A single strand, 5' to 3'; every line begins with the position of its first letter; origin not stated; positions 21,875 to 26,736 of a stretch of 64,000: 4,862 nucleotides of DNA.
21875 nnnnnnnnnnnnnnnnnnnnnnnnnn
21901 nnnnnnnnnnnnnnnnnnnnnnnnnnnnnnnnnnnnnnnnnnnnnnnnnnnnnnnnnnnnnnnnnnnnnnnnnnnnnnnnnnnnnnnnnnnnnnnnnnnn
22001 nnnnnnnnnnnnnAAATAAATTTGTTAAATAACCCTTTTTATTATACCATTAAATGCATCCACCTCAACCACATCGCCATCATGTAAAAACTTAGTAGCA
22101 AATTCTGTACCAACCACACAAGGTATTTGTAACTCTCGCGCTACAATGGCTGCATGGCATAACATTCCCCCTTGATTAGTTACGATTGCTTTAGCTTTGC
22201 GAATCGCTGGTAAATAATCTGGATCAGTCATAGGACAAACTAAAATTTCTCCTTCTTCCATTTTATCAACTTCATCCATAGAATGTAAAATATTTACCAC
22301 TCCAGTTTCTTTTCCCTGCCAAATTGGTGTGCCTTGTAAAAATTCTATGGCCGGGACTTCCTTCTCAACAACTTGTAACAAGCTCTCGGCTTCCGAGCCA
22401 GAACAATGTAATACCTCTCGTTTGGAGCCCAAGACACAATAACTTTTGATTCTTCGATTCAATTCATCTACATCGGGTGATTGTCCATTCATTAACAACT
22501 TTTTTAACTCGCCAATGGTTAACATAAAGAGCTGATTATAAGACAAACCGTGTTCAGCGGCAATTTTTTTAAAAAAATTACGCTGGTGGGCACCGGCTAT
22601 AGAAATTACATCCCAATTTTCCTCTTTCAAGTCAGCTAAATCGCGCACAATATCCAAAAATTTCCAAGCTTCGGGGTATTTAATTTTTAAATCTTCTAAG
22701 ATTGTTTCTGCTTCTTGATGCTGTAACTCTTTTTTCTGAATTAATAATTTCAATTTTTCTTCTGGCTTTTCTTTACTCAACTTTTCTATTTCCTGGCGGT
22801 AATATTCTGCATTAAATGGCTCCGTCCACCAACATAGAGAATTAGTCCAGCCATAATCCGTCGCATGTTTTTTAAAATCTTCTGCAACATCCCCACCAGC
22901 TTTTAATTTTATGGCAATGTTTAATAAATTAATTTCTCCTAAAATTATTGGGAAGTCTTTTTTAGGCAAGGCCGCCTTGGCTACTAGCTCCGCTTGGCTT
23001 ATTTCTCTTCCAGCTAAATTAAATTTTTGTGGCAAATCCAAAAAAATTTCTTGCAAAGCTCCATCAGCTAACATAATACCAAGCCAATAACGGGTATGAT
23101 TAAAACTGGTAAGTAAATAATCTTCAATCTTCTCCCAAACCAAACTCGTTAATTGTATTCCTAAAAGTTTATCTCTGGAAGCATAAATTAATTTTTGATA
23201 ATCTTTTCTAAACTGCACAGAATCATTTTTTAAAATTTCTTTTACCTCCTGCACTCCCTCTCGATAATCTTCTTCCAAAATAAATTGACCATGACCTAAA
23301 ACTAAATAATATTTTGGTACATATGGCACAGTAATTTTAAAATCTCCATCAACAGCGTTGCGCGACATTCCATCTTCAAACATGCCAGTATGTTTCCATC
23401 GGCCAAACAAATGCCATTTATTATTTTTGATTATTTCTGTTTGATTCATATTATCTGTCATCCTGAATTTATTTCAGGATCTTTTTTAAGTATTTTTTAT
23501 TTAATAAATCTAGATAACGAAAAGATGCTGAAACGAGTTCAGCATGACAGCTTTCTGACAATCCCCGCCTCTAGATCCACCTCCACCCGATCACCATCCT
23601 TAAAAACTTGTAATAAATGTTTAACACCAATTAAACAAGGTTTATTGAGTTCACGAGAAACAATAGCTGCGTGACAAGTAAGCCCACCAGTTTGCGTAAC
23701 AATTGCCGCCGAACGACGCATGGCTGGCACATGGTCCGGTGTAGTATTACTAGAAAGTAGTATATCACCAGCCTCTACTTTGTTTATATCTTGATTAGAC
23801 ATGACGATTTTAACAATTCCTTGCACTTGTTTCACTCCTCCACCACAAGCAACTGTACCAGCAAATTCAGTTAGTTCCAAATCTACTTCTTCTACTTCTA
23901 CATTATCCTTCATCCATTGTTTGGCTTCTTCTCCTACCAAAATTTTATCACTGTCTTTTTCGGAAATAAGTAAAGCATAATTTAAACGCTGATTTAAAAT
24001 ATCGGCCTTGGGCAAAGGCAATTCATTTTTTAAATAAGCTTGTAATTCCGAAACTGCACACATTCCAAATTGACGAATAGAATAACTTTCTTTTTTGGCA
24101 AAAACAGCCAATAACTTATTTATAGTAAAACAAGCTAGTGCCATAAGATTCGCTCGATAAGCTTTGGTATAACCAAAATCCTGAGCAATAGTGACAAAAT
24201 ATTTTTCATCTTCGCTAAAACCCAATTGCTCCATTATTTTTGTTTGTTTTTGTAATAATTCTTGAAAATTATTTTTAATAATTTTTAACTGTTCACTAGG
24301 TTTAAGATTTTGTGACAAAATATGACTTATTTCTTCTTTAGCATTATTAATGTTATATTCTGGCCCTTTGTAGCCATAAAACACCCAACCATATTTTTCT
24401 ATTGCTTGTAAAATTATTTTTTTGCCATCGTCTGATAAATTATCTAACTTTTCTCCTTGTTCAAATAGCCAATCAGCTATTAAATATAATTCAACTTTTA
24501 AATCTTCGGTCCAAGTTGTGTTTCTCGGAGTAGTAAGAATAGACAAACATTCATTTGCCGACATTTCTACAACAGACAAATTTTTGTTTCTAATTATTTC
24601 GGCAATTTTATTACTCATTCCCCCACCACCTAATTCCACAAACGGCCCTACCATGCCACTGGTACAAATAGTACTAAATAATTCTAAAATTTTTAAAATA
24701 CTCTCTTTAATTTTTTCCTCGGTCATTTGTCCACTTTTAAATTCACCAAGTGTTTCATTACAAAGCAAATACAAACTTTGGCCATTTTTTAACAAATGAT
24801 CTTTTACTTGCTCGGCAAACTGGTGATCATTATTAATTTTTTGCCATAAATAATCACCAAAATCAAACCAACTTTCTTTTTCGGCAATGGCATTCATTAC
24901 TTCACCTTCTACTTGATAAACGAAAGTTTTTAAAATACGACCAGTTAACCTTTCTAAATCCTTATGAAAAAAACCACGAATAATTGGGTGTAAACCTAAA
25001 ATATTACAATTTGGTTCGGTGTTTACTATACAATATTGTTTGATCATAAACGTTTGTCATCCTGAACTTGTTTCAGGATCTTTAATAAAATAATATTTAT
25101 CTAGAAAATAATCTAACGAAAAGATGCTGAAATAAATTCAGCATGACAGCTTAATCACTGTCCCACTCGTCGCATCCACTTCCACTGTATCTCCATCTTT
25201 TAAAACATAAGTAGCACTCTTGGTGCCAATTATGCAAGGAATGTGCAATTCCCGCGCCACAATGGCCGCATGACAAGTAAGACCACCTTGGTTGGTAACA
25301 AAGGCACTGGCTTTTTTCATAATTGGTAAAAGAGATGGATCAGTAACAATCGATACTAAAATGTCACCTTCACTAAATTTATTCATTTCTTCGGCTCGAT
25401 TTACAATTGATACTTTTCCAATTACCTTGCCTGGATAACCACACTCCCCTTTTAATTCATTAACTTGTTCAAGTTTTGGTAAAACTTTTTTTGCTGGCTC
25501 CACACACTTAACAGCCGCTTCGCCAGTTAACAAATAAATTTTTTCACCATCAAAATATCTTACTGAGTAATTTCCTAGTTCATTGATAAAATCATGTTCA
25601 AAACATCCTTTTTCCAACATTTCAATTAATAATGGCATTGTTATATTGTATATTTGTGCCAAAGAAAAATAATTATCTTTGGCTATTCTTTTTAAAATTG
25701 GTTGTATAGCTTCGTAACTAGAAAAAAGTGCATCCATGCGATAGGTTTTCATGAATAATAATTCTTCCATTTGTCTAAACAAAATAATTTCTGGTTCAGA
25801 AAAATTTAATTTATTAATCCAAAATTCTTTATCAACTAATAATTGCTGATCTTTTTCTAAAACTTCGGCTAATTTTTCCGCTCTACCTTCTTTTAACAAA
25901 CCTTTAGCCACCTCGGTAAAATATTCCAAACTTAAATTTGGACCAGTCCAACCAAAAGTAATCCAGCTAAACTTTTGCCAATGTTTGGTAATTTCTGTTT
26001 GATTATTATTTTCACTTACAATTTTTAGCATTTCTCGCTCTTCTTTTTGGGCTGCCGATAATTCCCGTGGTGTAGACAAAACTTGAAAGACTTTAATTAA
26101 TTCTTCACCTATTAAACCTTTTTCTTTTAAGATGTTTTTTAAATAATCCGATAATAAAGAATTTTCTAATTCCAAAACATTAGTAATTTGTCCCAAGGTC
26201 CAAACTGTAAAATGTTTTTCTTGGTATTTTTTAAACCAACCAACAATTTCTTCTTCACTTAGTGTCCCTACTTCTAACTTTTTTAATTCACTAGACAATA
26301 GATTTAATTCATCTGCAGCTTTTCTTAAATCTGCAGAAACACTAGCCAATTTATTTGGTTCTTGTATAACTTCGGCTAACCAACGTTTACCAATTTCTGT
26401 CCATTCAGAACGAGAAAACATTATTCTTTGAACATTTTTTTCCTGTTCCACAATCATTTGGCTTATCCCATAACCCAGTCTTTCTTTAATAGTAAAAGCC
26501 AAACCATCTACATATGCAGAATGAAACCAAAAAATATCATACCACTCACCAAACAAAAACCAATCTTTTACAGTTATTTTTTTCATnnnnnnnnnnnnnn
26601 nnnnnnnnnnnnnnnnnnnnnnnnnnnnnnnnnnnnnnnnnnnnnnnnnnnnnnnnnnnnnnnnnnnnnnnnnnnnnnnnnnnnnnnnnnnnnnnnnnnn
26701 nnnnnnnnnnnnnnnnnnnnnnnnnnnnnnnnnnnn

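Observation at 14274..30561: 16-kb tandem array of 11 hyper-diverged paralogs sharing a PEP-utiliser phosphohistidine domain but lacking any ATP-grasp domain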

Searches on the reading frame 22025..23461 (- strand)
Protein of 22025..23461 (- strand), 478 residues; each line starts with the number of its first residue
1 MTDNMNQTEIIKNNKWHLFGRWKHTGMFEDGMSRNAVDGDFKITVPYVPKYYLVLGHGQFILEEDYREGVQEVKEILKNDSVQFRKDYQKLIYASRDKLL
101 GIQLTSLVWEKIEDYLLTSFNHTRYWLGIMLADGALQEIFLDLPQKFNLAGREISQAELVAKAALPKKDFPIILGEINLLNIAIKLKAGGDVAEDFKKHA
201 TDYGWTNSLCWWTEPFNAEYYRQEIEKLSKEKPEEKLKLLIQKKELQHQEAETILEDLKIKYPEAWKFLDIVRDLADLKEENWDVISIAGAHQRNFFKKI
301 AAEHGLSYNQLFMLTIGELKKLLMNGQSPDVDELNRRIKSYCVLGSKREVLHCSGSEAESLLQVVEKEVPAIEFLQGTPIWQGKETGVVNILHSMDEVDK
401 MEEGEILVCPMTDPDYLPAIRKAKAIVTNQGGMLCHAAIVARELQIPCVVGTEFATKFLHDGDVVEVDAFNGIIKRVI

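Call 6: search_protein_families(library=pfam, proteins=[window:22025-23461:-], max_evalue=1)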
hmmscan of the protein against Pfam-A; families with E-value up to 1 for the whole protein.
window:22025-23461:- (478 aa): 4 families
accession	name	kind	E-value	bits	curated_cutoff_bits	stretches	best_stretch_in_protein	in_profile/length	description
PF00391.29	PEP-utilizers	-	1.3e-27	95.7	23.1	1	402-472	2-72/72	PEP-utilising enzyme, mobile domain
PF05670.18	NFACT-R_1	-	0.031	15.2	29.8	1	149-234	14-99/112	NFACT protein RNA binding domain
PF08442.15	ATP-grasp_2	-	0.18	11.8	29.5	1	224-279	131-187/202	ATP-grasp domain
PF02608.20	Bmp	-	0.21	11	24.1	1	257-304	33-82/301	ABC transporter substrate-binding protein PnrA-like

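Call 7: search_protein_families(library=ncbifam, proteins=[window:22025-23461:-], max_evalue=1)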
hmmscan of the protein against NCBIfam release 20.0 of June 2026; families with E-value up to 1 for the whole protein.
window:22025-23461:- (478 aa): 27 families (the best 25 are shown)
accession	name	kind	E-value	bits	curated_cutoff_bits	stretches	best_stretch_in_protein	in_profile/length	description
NF005057.0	PRK06464.1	equivalog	5.5e-36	123.9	598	1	368-474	351-460/798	phosphoenolpyruvate synthase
TIGR01418.1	PEP_synth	equivalog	3.7e-33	114.9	739.75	1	374-472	353-451/784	pyruvate, water dikinase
NF006153.0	PRK08296.1-5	subfamily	1.4e-27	96.4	578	1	374-475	503-604/608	hypothetical protein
NF004878.0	PRK06241.1-3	subfamily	2.4e-26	92.1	945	1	308-474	721-886/891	phosphoenolpyruvate synthase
NF006149.0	PRK08296.1-1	equivalog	8.6e-23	80.5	730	1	366-475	452-565/568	hypothetical protein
NF006151.0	PRK08296.1-3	equivalog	4.4e-22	78.3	693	1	373-474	499-600/604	hypothetical protein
NF004877.0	PRK06241.1-2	subfamily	1.4e-20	73.2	866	1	308-475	702-866/869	phosphoenolpyruvate synthase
NF041857.1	RIF_Ptrans_rph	equivalog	2.3e-20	72.6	999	1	308-474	698-861/864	rifamycin-inactivating phosphotransferase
NF006152.0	PRK08296.1-4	equivalog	1.4e-19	70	723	1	374-474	505-605/609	hypothetical protein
NF004978.0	PRK06354.1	subfamily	1.8e-19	69.6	462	1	374-475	482-583/590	pyruvate kinase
NF004520.0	PRK05865.1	equivalog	2.1e-19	69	1509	1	371-475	732-835/854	sugar epimerase family protein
NF004880.0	PRK06241.2-1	equivalog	4e-19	68.1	972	1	309-473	673-833/837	phosphoenolpyruvate synthase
NF004879.0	PRK06241.1-4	equivalog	7.3e-19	67.4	976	1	308-474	702-865/868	phosphoenolpyruvate synthase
NF006150.0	PRK08296.1-2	subfamily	2.2e-18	65.8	650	1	376-474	504-602/633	hypothetical protein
NF052632.1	undecylprod_RedH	equivalog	1.3e-17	63.1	1350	1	379-475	779-876/880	undecylprodigiosin ligase RedH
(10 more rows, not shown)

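Call 14: search_protein_families(library=padloc, proteins=[window:22025-23461:-], max_evalue=0.01)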
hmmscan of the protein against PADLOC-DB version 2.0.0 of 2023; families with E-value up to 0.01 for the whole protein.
window:22025-23461:- (478 aa): 0 families

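Call 60: find_related_loci(query=window:22025-23461:-, collection=metagenome_contigs, flank=10000)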
Query window:22025-23461:- (478 aa) in metagenome_contigs; peptide patterns used: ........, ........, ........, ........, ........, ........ (x = any residue, [..] = any of these).
42 stretches matched a pattern; 1 encode a relative of the query (tblastn E <= 1e-3); 1 distinct loci.
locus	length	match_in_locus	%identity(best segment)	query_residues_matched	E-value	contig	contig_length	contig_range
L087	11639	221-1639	41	8-477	1e-121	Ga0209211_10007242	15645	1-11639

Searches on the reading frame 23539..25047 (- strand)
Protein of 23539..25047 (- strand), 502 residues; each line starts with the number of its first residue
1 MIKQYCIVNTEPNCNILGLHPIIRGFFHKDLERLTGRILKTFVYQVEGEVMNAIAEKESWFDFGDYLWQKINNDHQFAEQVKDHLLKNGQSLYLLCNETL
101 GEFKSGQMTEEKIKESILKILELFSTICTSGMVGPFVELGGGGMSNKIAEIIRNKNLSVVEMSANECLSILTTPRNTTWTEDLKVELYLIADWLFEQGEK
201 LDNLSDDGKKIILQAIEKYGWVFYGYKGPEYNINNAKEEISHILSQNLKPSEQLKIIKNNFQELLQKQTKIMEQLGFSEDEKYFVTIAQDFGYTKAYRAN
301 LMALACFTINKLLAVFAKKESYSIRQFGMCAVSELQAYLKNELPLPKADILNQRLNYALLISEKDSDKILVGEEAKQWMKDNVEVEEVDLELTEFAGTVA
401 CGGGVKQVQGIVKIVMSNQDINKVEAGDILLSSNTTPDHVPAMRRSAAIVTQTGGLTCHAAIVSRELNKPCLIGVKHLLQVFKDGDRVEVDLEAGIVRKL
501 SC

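Call 6: search_protein_families(library=pfam, proteins=[window:23539-25047:-], max_evalue=1)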
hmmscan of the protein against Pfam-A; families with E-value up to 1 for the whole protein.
window:23539-25047:- (502 aa): 2 families
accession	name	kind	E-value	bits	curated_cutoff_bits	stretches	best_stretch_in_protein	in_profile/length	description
PF00391.29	PEP-utilizers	-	7.2e-23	80.4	23.1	1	425-495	2-72/72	PEP-utilising enzyme, mobile domain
PF02086.21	MethyltransfD12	-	0.017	15.3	22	1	255-314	59-118/253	D12 class N6 adenine-specific DNA methyltransferase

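Call 7: search_protein_families(library=ncbifam, proteins=[window:23539-25047:-], max_evalue=1)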
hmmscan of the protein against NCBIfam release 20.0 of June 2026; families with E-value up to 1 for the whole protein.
window:23539-25047:- (502 aa): 29 families (the best 25 are shown)
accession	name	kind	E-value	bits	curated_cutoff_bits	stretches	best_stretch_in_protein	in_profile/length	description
NF005057.0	PRK06464.1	equivalog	1.2e-29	102.9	598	1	403-498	363-461/798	phosphoenolpyruvate synthase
TIGR01418.1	PEP_synth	equivalog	2.4e-26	92.3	739.75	1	405-498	361-457/784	pyruvate, water dikinase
NF006153.0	PRK08296.1-5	subfamily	1.6e-20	73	578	1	373-500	485-606/608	hypothetical protein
NF004978.0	PRK06354.1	subfamily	1e-18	67.2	462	1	401-498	486-583/590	pyruvate kinase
NF004531.0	PRK05878.1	equivalog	2.3e-15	56.2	456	1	395-499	354-456/534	pyruvate, phosphate dikinase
NF004878.0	PRK06241.1-3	subfamily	1.5e-14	53.1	945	1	407-498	797-887/891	phosphoenolpyruvate synthase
NF006150.0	PRK08296.1-2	subfamily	6.1e-14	51.2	650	1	373-498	486-603/633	hypothetical protein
NF006149.0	PRK08296.1-1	equivalog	7.7e-14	51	730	1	384-500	450-567/568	hypothetical protein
NF006151.0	PRK08296.1-3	equivalog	1.2e-13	50.5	693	1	407-498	510-601/604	hypothetical protein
NF004880.0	PRK06241.2-1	equivalog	1.4e-13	49.7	972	1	401-498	741-835/837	phosphoenolpyruvate synthase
NF006152.0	PRK08296.1-4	equivalog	2e-13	49.6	723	1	392-497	503-605/609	hypothetical protein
NF004877.0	PRK06241.1-2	subfamily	6.8e-13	47.8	866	1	405-500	776-868/869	phosphoenolpyruvate synthase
NF004881.0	PRK06241.2-2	equivalog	1.3e-12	46.9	883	1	393-498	787-888/898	phosphoenolpyruvate synthase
NF041857.1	RIF_Ptrans_rph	equivalog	3.1e-12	45.7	999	1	407-497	772-861/864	rifamycin-inactivating phosphotransferase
NF004879.0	PRK06241.1-4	equivalog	3.7e-12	45.2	976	1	404-496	771-864/868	phosphoenolpyruvate synthase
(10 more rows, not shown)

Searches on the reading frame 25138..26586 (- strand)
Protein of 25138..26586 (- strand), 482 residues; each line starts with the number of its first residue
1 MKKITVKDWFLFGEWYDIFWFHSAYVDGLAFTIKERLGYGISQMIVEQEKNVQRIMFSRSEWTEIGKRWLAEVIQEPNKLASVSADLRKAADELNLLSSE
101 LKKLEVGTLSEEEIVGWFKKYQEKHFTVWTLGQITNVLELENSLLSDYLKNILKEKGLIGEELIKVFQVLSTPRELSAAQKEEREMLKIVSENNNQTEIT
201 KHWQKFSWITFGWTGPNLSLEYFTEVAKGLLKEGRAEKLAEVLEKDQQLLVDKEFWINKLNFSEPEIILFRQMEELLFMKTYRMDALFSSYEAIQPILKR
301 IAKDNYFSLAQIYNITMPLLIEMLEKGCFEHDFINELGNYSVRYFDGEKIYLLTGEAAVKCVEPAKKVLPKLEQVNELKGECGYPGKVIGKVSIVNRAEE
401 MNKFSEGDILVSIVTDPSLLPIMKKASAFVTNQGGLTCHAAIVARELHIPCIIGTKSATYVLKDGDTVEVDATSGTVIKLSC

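Call 6: search_protein_families(library=pfam, proteins=[window:25138-26586:-], max_evalue=1)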
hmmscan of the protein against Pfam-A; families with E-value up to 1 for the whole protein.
window:25138-26586:- (482 aa): 1 family
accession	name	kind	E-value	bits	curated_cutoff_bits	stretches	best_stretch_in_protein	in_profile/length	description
PF00391.29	PEP-utilizers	-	1.6e-26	92.1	23.1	1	404-475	1-72/72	PEP-utilising enzyme, mobile domain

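Call 7: search_protein_families(library=ncbifam, proteins=[window:25138-26586:-], max_evalue=1)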
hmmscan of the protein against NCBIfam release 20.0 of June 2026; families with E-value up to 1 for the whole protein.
window:25138-26586:- (482 aa): 27 families (the best 25 are shown)
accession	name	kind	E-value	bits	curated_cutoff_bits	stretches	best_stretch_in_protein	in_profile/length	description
NF005057.0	PRK06464.1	equivalog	3.7e-36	124.5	598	1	378-478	358-461/798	phosphoenolpyruvate synthase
TIGR01418.1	PEP_synth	equivalog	1.8e-32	112.6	739.75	1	386-475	362-451/784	pyruvate, water dikinase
NF006153.0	PRK08296.1-5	subfamily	3.6e-28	98.3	578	1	363-480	489-606/608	hypothetical protein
NF006150.0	PRK08296.1-2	subfamily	2.3e-21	75.7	650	1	376-480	501-605/633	hypothetical protein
NF006151.0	PRK08296.1-3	equivalog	1.1e-20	73.8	693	1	373-478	496-601/604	hypothetical protein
NF004978.0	PRK06354.1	subfamily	1.5e-20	73.2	462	1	380-479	485-584/590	pyruvate kinase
NF006152.0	PRK08296.1-4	equivalog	7.4e-20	70.9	723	1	373-477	501-605/609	hypothetical protein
NF052632.1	undecylprod_RedH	equivalog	2.3e-19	68.9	1350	1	366-477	764-875/880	undecylprodigiosin ligase RedH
NF004881.0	PRK06241.2-2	equivalog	2.4e-19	69.1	883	1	375-477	786-887/898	phosphoenolpyruvate synthase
NF004878.0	PRK06241.1-3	subfamily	4.9e-19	67.9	945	1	382-478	792-887/891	phosphoenolpyruvate synthase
NF006149.0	PRK08296.1-1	equivalog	2.3e-18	65.9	730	1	360-477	447-564/568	hypothetical protein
NF052631.1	prodigiosin_PigC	equivalog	3.3e-18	65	1300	1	373-478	774-880/883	prodigiosin ligase PigC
NF004883.0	PRK06241.2-4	equivalog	5.3e-18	64.6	1063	1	376-480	810-913/928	phosphoenolpyruvate synthase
NF004877.0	PRK06241.1-2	subfamily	2.1e-17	62.7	866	1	384-478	773-866/869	phosphoenolpyruvate synthase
NF004520.0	PRK05865.1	equivalog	6.3e-17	60.7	1509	1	363-477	721-834/854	sugar epimerase family protein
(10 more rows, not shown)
